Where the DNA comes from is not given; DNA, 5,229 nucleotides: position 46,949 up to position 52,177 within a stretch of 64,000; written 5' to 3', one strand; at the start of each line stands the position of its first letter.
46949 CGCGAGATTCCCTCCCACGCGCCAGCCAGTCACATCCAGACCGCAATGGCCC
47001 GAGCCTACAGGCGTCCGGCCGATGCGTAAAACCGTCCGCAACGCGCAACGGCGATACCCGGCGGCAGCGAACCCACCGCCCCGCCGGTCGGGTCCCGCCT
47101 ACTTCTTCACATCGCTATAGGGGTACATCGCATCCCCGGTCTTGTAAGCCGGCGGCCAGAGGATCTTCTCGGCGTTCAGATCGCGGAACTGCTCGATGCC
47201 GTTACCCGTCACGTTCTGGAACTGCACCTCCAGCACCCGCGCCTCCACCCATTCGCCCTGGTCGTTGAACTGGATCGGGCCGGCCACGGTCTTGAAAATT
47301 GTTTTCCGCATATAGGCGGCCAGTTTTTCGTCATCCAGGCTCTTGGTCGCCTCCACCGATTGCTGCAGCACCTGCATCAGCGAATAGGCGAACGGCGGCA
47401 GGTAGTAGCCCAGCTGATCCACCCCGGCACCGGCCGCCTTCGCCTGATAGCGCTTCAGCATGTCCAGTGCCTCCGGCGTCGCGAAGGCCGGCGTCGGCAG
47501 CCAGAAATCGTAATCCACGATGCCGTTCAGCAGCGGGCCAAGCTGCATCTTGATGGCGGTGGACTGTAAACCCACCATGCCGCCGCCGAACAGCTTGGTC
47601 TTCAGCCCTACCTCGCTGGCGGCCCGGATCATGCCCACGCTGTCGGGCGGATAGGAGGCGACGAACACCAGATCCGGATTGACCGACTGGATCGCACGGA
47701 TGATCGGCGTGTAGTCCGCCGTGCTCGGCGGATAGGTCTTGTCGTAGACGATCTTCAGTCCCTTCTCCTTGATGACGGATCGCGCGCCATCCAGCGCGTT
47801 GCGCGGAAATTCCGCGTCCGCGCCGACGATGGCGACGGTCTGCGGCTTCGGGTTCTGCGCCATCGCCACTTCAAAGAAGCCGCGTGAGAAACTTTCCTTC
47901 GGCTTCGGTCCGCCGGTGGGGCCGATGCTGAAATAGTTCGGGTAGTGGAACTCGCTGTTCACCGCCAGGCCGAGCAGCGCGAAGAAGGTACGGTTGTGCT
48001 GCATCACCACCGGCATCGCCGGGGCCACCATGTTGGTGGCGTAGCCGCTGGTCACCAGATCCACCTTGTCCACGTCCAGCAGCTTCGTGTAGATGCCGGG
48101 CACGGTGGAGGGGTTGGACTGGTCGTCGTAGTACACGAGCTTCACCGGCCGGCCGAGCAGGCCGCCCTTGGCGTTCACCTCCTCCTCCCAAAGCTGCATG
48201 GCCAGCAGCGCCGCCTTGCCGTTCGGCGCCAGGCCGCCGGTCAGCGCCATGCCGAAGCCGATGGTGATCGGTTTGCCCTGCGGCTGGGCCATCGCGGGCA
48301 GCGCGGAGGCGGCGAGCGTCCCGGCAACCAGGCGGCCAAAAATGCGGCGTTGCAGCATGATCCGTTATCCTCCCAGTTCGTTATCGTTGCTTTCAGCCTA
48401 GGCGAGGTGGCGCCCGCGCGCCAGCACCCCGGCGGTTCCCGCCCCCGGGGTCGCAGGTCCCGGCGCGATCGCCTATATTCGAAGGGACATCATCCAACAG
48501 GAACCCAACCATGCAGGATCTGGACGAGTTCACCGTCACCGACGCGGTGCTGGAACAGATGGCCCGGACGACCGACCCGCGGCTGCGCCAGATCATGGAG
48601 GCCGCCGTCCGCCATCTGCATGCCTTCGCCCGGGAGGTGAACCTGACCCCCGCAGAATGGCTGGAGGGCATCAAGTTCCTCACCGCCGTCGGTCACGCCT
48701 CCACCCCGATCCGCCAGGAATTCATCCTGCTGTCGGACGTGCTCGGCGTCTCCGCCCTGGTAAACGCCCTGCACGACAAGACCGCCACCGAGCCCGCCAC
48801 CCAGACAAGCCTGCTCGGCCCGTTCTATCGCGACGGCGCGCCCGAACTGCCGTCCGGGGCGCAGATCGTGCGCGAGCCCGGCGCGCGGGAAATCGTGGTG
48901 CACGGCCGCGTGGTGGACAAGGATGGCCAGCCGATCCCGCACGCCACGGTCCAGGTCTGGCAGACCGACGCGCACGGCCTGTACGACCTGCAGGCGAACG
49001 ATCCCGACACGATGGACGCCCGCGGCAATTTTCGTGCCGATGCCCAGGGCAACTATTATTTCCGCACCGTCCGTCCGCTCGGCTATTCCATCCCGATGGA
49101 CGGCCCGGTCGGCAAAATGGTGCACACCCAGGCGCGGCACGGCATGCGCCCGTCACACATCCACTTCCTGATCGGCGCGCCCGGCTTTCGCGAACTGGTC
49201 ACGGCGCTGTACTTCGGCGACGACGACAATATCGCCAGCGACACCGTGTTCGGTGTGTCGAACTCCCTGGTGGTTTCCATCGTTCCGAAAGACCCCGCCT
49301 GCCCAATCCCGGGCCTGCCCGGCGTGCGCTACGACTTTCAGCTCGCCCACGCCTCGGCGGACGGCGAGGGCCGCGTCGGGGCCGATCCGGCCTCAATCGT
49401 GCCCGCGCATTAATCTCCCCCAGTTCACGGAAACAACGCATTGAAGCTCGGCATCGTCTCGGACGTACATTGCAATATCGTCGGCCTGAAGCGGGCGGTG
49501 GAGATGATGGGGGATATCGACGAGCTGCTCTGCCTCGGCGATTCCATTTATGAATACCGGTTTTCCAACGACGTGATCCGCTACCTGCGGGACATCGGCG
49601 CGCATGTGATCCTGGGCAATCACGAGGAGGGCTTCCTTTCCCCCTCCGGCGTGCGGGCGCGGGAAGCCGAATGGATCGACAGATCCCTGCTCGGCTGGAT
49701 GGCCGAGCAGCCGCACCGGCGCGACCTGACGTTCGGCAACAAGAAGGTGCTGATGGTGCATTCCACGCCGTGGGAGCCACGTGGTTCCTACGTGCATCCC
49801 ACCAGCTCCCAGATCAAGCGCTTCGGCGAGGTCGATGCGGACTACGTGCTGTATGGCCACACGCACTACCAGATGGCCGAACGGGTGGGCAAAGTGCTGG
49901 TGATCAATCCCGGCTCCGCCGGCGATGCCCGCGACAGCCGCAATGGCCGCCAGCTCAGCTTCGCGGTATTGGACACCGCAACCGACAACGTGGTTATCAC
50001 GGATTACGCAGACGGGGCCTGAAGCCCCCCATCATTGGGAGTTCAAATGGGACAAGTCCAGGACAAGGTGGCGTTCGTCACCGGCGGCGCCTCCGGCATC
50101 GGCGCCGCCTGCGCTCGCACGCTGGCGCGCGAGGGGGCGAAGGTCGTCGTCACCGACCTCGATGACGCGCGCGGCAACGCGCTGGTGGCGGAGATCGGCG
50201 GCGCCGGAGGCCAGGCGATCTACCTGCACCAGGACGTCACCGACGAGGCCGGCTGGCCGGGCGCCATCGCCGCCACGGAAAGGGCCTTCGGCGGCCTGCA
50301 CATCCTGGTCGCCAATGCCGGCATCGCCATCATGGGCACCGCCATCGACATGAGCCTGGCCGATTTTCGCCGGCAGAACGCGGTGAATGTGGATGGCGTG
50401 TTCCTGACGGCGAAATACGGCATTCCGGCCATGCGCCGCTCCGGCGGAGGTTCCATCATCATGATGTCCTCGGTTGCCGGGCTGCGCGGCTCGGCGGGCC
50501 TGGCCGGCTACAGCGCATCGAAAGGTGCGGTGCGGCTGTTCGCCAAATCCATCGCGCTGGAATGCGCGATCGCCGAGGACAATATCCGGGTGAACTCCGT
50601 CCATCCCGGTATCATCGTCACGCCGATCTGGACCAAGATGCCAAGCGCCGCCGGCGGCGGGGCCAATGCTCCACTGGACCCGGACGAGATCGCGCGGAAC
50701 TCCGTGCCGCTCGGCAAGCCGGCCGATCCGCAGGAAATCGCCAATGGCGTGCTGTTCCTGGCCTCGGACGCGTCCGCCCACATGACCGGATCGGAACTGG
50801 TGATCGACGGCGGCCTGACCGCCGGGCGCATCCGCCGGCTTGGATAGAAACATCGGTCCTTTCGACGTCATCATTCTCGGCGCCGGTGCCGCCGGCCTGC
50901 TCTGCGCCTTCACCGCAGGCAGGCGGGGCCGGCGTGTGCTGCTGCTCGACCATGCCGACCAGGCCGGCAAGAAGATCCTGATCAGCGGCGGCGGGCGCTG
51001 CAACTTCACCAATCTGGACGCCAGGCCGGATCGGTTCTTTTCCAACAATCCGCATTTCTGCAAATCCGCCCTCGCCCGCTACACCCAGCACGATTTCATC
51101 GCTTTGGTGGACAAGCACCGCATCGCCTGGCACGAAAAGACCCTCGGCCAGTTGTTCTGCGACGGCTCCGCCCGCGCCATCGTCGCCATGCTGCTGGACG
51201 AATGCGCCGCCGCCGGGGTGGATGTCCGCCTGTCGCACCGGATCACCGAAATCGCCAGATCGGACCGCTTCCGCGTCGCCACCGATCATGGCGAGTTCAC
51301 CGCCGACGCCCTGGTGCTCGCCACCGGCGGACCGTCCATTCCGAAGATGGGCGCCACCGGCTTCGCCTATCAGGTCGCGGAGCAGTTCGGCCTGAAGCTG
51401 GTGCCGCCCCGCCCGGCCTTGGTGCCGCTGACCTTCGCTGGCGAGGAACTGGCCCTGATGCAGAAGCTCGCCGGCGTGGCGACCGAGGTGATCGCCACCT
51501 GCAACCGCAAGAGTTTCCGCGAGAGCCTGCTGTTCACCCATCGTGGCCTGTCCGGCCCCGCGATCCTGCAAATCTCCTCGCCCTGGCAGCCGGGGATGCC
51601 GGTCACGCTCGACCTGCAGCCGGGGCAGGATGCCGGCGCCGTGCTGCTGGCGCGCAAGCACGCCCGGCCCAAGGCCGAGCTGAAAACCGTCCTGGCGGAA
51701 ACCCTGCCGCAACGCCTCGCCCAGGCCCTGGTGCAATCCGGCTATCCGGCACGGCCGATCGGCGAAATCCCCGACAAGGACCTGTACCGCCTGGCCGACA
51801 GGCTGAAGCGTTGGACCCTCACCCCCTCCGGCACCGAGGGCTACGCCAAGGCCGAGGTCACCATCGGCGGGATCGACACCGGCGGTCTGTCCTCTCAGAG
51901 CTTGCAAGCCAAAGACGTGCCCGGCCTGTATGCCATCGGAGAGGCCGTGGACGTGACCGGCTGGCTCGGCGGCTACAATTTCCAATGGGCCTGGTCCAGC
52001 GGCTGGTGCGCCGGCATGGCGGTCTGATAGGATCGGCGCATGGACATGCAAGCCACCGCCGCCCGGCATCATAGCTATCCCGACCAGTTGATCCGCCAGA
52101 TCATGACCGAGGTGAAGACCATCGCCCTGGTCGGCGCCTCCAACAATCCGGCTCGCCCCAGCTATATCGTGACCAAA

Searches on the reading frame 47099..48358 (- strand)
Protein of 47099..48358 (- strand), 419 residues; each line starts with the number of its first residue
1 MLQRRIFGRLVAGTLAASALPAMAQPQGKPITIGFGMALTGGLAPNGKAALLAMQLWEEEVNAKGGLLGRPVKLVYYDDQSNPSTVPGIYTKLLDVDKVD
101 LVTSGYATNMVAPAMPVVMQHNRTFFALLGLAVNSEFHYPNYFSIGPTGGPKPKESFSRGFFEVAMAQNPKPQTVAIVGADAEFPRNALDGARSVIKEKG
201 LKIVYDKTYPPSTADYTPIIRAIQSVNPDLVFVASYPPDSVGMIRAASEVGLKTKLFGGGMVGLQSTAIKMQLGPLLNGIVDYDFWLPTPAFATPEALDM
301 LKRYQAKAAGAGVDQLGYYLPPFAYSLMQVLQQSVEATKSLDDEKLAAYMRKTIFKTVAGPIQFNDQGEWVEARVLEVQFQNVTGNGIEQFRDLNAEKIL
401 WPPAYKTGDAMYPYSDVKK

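Call 91: search_protein_families(library=pfam, proteins=[window:47099-48358:-], max_evalue=0.00001)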
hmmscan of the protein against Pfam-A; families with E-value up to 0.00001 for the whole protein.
window:47099-48358:- (419 aa): 3 families
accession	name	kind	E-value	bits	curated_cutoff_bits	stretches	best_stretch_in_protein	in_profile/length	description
PF13458.12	Peripla_BP_6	-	3.2e-58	198.5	31.7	1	30-367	1-325/343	Periplasmic binding protein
PF13433.12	Peripla_BP_5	-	3.9e-17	62.8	27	1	32-371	2-327/363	Periplasmic binding protein domain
PF01094.35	ANF_receptor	-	3.4e-07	30.1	25.4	0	173-255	120-205/353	Receptor family ligand binding region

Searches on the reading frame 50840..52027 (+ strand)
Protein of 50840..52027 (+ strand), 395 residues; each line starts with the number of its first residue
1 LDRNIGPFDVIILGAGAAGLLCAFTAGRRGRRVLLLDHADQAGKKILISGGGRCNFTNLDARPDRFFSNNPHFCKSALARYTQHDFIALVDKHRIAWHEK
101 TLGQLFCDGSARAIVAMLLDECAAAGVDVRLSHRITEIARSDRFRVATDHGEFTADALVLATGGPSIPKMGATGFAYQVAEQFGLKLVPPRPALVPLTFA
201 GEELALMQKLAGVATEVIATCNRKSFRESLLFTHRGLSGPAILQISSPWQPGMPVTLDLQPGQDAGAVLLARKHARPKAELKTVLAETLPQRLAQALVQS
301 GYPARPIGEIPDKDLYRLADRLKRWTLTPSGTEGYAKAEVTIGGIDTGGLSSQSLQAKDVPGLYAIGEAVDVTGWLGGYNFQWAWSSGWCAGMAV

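Call 91: search_protein_families(library=pfam, proteins=[window:50840-52027:+], max_evalue=0.00001)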
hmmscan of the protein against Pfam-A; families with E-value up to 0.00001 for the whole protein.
window:50840-52027:+ (395 aa): 8 families
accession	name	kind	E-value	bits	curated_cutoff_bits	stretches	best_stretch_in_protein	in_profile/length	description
PF03486.20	HI0933_like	-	4.2e-89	298.6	50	1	9-393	2-243/244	HI0933-like protein Rossmann domain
PF22780.1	HI0933_like_1st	-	1.5e-38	132.7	27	1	191-340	1-165/165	HI0933-like protein barrel and H2TH domain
PF00890.30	FAD_binding_2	-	8.2e-14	52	20.4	1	9-61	1-53/414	FAD binding domain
PF01266.30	DAO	-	2.5e-11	44.1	27.9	0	103-165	136-205/353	FAD dependent oxidoreductase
PF07992.20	Pyr_redox_2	-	8.7e-10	38.9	26.1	1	8-189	1-142/291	Pyridine nucleotide-disulphide oxidoreductase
PF13738.12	Pyr_redox_3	-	1.5e-07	31.4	30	0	125-170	94-140/305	Pyridine nucleotide-disulphide oxidoreductase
PF12831.13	FAD_oxidored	-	2.1e-07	31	27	1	9-163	1-145/416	FAD dependent oxidoreductase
PF13450.12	NAD_binding_8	-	2.8e-06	27.9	21.9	1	12-43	1-32/68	NAD(P)-binding Rossmann-like domain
